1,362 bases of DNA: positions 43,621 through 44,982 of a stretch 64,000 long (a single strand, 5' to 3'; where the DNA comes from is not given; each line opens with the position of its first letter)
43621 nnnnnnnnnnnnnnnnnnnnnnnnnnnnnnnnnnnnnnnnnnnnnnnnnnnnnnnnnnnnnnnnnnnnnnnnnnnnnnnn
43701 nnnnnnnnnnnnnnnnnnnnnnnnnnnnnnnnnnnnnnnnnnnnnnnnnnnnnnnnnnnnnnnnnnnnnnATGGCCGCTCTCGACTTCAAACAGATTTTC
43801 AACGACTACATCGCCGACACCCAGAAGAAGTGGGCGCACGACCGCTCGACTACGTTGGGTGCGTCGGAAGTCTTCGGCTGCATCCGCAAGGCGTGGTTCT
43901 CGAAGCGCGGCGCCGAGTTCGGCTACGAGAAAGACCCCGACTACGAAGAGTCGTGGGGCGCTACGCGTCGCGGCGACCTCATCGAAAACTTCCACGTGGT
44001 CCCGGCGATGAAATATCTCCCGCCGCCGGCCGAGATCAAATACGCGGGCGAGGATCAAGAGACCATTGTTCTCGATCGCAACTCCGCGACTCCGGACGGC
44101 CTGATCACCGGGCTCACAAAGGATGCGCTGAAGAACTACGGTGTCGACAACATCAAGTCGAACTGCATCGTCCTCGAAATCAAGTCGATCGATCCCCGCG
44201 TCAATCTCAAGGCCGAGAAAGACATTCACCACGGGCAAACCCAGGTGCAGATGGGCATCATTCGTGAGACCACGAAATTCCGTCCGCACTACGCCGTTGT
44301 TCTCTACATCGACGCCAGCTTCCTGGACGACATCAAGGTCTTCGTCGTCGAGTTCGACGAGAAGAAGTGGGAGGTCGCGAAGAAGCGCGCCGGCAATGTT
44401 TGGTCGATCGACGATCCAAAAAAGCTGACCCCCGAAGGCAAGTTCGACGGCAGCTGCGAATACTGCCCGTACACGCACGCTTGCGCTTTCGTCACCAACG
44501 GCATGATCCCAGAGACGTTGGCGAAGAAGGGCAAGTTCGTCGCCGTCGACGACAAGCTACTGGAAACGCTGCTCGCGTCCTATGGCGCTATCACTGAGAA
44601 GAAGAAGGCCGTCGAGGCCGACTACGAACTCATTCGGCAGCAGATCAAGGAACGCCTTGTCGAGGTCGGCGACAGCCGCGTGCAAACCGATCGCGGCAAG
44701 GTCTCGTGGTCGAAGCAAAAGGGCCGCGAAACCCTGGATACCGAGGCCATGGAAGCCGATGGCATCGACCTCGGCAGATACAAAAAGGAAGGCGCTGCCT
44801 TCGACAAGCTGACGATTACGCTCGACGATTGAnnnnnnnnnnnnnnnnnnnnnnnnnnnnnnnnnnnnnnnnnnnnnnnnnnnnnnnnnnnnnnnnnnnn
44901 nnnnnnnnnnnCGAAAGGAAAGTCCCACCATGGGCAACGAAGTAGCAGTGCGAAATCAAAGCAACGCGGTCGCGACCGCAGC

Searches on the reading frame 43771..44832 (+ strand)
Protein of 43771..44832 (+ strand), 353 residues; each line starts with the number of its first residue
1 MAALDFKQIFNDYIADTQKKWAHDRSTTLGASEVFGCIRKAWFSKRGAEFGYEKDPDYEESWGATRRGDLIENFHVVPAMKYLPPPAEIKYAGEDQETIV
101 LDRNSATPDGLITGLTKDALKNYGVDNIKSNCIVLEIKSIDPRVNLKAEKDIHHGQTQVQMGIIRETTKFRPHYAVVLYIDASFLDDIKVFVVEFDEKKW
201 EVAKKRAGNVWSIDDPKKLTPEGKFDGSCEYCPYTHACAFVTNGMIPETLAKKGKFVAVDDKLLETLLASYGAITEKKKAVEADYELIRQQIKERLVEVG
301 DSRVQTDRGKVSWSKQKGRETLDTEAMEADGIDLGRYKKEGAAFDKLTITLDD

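Call 59: search_protein_families(library=phrogs, proteins=[window:43771-44832:+], max_evalue=0.00001)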
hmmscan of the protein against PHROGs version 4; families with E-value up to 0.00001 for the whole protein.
window:43771-44832:+ (353 aa): 2 families
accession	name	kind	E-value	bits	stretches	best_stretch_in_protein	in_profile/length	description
phrog_434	-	DNA, RNA and nucleotide metabolism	3.3e-24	86.8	1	8-350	47-362/372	RecE-like recombination exonuclease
phrog_1706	-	DNA, RNA and nucleotide metabolism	2.9e-09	37.8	1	129-257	133-259/293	CRISPR/Cas system associated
